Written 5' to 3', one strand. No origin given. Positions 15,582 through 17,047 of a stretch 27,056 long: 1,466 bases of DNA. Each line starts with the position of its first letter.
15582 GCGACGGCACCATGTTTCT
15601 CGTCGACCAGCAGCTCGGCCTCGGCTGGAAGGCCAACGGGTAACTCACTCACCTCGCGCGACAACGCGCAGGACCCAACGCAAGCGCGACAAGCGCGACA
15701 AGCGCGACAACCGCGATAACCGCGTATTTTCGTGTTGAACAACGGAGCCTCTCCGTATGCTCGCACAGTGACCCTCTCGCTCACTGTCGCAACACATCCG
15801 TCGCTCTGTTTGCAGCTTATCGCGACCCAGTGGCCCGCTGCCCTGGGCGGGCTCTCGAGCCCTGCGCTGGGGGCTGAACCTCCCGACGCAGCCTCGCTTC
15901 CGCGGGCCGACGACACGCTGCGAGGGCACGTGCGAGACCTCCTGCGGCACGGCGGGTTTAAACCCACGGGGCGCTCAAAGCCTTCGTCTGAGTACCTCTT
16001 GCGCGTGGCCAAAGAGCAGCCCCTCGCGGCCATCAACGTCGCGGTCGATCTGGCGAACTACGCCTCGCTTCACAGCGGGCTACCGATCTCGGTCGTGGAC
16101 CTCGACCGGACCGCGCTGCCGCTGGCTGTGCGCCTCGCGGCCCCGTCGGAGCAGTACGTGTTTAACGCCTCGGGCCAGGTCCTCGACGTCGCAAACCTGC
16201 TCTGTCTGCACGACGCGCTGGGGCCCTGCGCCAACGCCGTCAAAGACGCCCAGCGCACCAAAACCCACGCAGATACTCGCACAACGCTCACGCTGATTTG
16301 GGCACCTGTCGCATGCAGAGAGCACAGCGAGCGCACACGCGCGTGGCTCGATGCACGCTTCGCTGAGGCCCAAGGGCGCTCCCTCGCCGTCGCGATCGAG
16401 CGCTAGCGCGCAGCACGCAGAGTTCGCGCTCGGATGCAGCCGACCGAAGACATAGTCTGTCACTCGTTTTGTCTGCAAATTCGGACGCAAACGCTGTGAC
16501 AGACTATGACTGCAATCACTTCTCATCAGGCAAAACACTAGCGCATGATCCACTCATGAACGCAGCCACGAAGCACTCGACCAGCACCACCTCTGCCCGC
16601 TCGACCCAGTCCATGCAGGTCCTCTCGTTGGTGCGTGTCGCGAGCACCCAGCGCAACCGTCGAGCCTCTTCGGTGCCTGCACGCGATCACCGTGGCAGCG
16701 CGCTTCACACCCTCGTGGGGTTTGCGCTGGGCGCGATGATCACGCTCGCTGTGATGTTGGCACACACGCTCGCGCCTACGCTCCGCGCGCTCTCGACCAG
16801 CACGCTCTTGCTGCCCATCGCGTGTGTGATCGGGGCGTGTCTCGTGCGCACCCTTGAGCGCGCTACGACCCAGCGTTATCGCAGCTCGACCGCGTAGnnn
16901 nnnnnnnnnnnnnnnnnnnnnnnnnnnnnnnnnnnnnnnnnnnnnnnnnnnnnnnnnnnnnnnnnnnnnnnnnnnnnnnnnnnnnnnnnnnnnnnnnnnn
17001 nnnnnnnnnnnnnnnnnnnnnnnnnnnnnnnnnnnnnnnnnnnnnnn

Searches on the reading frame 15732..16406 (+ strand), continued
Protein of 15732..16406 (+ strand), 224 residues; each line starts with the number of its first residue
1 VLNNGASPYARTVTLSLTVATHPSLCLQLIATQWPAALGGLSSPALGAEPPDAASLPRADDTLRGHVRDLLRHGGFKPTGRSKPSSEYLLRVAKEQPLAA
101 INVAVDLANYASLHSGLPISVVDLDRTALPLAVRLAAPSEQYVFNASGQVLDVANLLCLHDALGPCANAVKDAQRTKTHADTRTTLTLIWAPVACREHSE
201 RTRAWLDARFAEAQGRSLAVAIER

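Call 69: find_related_loci(query=A5, collection=metagenome_contigs, flank=5000)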
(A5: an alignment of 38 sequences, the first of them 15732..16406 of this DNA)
Query A5 (224 aa) in metagenome_contigs; peptide patterns used: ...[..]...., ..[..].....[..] (x = any residue, [..] = any of these).
600 stretches matched a pattern (row limit reached: there are more); 548 encode a relative of the query (tblastn E <= 1e-3); the best 80 are kept; 80 distinct loci.
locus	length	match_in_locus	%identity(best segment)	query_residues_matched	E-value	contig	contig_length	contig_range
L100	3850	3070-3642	59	17-205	1e-64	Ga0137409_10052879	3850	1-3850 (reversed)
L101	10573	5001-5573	57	17-205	8e-64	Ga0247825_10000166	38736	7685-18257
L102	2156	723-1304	56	22-213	5e-65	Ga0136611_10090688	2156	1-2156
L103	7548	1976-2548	57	17-205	8e-63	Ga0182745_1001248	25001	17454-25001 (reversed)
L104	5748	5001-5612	50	4-205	1e-62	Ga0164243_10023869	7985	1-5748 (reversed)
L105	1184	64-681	54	10-213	1e-66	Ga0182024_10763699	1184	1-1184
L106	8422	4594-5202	53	5-205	1e-62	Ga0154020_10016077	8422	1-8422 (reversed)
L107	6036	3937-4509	58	17-205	1e-62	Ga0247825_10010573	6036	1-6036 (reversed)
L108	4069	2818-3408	57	10-205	2e-62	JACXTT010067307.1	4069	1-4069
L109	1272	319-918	56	17-215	9e-66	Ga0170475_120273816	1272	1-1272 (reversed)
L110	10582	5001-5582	57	14-205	4e-62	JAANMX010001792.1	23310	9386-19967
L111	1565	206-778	55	17-205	1e-64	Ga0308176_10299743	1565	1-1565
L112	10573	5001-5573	58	17-205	6e-62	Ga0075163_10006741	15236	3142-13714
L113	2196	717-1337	55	15-215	1e-62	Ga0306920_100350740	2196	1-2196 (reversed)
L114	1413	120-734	56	11-215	1e-64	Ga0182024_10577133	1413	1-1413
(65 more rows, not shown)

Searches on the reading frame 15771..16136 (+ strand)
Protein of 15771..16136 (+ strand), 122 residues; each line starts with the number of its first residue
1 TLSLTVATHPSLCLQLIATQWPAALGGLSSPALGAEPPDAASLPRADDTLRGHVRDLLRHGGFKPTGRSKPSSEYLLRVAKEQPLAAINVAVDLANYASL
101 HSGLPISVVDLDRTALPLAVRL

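Call 63: search_solved_structures(query=A7, max_evalue=10, show_alignments=5)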
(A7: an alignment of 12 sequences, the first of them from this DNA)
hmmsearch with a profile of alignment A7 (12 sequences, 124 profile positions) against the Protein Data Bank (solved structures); distinct sequences matched with E-value up to 10: 6.
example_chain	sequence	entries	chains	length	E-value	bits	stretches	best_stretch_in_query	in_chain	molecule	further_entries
6r3e_A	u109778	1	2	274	0.0002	24.6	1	43-77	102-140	DNA (cytosine-5)-methyltransferase 3B,DNA (cytosine-5)-methyltransferase 3B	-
9mkl_A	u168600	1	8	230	0.26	14.5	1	59-108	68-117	B3/4 domain-containing protein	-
7n8y_B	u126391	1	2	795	0.46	13.7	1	87-120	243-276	Phenylalanine--tRNA ligase beta subunit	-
3pco_B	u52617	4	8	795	1.1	12.5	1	87-122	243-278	Phenylalanyl-tRNA synthetase, beta chain | Phenylalanine--tRNA ligase beta subunit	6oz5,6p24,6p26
9f7e_A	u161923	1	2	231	1.7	11.9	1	54-108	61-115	CtdA Canavanyl tRNA Deacylase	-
4v6w_Ca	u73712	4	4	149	1.8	11.8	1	33-82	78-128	60S ribosomal protein L27a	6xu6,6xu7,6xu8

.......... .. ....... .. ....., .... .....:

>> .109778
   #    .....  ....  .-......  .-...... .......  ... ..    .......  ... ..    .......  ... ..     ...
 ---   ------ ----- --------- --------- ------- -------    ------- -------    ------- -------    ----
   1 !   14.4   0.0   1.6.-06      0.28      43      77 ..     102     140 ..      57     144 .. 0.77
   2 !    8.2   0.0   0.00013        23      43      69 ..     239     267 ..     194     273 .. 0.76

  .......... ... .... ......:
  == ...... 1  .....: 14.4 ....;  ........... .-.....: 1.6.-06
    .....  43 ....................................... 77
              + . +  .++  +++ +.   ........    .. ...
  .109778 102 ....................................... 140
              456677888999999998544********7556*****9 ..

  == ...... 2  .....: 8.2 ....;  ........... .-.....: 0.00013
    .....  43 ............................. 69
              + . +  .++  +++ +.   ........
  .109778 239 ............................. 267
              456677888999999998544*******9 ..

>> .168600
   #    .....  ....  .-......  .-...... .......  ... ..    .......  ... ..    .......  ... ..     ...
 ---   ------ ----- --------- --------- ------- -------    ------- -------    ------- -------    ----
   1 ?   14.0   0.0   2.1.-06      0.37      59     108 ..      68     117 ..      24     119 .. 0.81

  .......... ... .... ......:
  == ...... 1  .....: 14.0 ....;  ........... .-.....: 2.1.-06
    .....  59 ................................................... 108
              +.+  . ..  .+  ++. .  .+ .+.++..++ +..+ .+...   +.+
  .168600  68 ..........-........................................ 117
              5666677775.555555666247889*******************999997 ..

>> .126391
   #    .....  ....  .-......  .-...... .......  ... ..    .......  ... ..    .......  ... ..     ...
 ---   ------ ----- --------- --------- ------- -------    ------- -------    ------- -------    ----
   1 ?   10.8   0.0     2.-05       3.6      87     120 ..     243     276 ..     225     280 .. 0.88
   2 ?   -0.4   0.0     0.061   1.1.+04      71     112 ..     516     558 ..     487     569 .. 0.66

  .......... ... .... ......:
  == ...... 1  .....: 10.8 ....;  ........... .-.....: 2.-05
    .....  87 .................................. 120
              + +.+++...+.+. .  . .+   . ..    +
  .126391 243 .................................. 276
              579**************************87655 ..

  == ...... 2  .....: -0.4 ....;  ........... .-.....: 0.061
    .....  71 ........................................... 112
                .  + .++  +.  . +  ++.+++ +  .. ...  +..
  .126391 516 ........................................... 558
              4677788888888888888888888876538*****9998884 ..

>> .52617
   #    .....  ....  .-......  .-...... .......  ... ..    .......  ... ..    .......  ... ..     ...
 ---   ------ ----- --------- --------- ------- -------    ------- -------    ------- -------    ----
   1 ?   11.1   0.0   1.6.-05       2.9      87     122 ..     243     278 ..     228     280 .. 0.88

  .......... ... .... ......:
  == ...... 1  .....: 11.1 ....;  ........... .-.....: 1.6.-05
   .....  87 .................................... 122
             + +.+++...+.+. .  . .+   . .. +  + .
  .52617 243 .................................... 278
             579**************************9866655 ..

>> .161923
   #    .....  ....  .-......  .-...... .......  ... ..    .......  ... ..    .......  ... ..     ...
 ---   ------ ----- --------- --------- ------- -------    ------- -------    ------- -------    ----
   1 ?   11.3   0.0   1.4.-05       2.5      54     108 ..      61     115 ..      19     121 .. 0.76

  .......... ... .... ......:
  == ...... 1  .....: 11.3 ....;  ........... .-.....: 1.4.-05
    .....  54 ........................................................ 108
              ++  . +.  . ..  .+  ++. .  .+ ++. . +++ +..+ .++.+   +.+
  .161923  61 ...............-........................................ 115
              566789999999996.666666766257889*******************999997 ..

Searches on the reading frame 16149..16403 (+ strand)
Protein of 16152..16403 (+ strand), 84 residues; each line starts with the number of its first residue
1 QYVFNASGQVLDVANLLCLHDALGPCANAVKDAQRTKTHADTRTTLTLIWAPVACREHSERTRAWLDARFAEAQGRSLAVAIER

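Call 59: search_solved_structures(query=window:16152-16403:+, max_evalue=10, show_alignments=5)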
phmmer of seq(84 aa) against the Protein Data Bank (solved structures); distinct sequences matched with E-value up to 10: 1.
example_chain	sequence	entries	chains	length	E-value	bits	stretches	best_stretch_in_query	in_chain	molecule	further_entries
7raa_A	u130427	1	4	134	1.1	13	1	9-54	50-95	Interleukin-2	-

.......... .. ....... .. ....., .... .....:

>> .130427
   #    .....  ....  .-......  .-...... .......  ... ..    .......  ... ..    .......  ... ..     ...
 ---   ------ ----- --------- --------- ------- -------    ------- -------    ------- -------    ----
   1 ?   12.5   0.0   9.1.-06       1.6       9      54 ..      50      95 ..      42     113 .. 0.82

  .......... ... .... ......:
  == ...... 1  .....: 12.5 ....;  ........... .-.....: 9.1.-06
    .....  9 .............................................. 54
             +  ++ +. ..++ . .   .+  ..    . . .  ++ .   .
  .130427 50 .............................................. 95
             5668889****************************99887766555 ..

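Call 65: search_solved_structures(query=A8, max_evalue=10, show_alignments=5)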
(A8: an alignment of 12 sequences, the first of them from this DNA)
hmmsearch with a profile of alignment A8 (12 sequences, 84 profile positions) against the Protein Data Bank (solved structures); distinct sequences matched with E-value up to 10: 2.
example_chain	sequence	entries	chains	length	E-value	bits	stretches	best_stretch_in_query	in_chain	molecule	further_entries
9lwi_C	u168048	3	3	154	0.22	14.8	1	9-64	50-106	Protein X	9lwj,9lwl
8s6p_A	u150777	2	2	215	0.34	14.2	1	17-79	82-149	TRP_18 F116W (R0) | TRP_18 F116W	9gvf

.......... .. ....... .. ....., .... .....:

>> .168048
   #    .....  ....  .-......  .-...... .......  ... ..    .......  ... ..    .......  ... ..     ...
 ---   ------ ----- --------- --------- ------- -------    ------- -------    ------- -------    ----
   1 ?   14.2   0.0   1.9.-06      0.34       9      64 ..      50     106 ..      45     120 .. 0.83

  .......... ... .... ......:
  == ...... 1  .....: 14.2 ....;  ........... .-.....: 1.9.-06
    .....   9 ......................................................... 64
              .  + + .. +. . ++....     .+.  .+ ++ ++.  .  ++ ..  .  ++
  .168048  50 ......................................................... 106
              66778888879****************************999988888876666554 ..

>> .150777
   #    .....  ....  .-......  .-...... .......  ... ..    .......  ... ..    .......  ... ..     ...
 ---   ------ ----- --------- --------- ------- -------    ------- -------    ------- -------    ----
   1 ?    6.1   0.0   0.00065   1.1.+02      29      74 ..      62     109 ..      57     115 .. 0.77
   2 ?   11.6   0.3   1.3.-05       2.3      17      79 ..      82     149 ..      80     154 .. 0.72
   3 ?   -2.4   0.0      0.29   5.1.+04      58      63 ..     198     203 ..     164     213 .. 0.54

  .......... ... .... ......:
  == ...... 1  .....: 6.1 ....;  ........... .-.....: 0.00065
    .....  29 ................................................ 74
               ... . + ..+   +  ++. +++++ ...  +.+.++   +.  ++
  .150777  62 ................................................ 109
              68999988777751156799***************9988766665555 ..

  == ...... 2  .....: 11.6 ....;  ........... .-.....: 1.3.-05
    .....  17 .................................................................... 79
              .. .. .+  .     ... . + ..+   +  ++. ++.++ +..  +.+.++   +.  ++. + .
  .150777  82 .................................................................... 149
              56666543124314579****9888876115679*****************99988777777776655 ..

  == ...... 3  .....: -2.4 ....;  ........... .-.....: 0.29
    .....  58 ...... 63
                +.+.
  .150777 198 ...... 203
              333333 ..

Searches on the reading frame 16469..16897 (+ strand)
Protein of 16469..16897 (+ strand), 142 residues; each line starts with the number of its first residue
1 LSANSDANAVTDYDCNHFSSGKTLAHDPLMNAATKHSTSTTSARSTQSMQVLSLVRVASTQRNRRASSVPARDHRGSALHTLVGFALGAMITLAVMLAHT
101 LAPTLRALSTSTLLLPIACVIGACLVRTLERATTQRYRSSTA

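Call 3: search_protein_families(library=pfam, proteins=[window:16469-16897:+], max_evalue=0.1)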
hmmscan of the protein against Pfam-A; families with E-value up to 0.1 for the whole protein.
window:16469-16897:+ (142 aa): 2 families
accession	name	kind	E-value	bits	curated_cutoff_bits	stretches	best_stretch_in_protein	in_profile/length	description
PF23840.1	Phage_tail_terminator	-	0.015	15.6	27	1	33-88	57-112/150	Phage tail terminator protein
PF05808.16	Podoplanin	-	0.038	14.7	30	1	26-95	51-118/135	Podoplanin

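Call 4: search_protein_families(library=ncbifam, proteins=[window:16469-16897:+], max_evalue=0.1)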
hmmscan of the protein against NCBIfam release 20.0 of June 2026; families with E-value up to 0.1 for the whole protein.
window:16469-16897:+ (142 aa): 0 families

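Call 67: search_protein_families(library=padloc, proteins=[window:16469-16897:+], max_evalue=0.01)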
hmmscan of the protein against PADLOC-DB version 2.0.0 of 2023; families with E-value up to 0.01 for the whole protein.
window:16469-16897:+ (142 aa): 0 families

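Call 68: search_protein_families(library=phrogs, proteins=[window:16469-16897:+], max_evalue=0.01)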
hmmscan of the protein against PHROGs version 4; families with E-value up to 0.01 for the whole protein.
window:16469-16897:+ (142 aa): 0 families
